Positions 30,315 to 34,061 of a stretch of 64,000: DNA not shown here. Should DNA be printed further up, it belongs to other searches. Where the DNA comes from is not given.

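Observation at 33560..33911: C-terminal PD-(D/E)xK-like (DUF3883-type) domain fused to the SNF2 helicase: candidate effector nuclease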

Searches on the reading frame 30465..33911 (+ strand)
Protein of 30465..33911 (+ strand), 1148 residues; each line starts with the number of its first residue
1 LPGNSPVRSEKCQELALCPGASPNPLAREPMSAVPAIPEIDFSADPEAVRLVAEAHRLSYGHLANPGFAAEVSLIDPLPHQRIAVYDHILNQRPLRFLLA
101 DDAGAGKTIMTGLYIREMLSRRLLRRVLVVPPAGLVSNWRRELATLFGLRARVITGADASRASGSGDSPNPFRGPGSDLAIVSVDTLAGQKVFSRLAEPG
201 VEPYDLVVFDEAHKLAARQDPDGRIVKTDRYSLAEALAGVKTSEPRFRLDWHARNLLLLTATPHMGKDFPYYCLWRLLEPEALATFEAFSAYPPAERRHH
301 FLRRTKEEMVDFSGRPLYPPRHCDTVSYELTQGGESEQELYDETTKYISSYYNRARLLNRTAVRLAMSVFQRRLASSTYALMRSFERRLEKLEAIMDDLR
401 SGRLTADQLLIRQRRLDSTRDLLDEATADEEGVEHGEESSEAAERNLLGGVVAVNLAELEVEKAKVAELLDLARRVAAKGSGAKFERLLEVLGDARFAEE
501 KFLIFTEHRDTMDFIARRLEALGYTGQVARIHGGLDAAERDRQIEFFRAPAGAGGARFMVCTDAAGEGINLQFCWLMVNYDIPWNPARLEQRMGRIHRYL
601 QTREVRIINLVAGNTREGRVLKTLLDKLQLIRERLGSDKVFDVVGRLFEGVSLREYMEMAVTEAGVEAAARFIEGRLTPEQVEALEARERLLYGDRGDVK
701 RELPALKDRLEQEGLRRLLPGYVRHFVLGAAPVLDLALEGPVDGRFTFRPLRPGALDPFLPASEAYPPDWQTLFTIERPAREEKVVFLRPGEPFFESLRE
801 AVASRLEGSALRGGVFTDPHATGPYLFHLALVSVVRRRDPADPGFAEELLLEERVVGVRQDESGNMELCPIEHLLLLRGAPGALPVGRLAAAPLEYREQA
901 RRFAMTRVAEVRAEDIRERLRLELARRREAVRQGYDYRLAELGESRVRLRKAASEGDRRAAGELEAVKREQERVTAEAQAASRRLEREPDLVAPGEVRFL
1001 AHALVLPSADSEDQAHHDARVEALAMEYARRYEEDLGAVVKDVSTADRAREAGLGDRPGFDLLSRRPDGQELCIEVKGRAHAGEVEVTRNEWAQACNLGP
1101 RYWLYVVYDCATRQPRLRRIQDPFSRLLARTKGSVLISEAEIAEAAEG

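Call 6: search_protein_families(library=pfam, proteins=[window:30465-33911:+], max_evalue=0.01)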
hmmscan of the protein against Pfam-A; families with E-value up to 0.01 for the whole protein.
window:30465-33911:+ (1148 aa): 5 families
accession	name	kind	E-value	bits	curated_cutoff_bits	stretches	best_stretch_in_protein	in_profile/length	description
PF00271.37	Helicase_C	-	9.7e-23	81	23.5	1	484-599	2-109/110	Helicase conserved C-terminal domain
PF13020.12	NOV_C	-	3.1e-18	66.1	22.1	1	1021-1118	1-89/91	Protein NO VEIN, C-terminal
PF00176.29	SNF2-rel_dom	-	8.5e-08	32.1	24.9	1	97-216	20-138/290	SNF2-related domain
PF04851.21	ResIII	-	2e-07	31.5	22.5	1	76-227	3-141/164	Type III restriction enzyme, res subunit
PF00270.35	DEAD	-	0.00012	22.2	26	1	86-263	8-160/167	DEAD/DEAH box helicase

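Call 7: search_protein_families(library=padloc, proteins=[window:30465-33911:+], max_evalue=0.01)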
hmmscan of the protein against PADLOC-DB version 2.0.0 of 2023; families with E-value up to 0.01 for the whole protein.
window:30465-33911:+ (1148 aa): 51 families (the best 25 are shown)
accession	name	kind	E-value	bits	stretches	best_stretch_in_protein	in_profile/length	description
PDLC00659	HmaA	-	3.1e-152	506.8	1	41-1110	69-1133/1176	SNF2 helicase / DEAD-box helicase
PDLC02500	BrxHI|BrxHII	-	5.9e-95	317.6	1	73-655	87-629/933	BrxHI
PDLC02620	DrmD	-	4.9e-93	310.8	1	76-661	99-641/1060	DrmD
PDLC02621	DrmD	-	5.7e-83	277.8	1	96-651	140-685/1040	DrmD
PDLC02504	BrxHI|BrxHII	-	1.7e-74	249.4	1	53-647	86-627/971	BrxHII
PDLC02572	DrmA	-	9.3e-60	200.6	1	96-673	137-702/1043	DrmA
PDLC02632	DrmD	-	1.7e-46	157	1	96-608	142-633/662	DrmD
PDLC02634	DrmD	-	3.6e-46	155.4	1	75-633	90-617/900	DrmD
PDLC02623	DrmD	-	6.2e-45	151.3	2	337-674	414-699/1040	DrmD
PDLC02633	DrmD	-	3.2e-43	145.8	1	96-611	144-641/839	DrmD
PDLC02619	DrmD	-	1.1e-42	144.2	1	73-641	29-577/872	DrmD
PDLC02624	DrmD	-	1.3e-33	114.5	1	115-682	2-557/652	DrmD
PDLC02840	DpdE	-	6.4e-31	105.5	2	459-618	520-673/1091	DpdE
PDLC02853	DpdE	-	7.5e-31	104.9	1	38-637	59-638/985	DpdE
PDLC02193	PLD_Helicase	-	2.5e-26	90.1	2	496-630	688-829/905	-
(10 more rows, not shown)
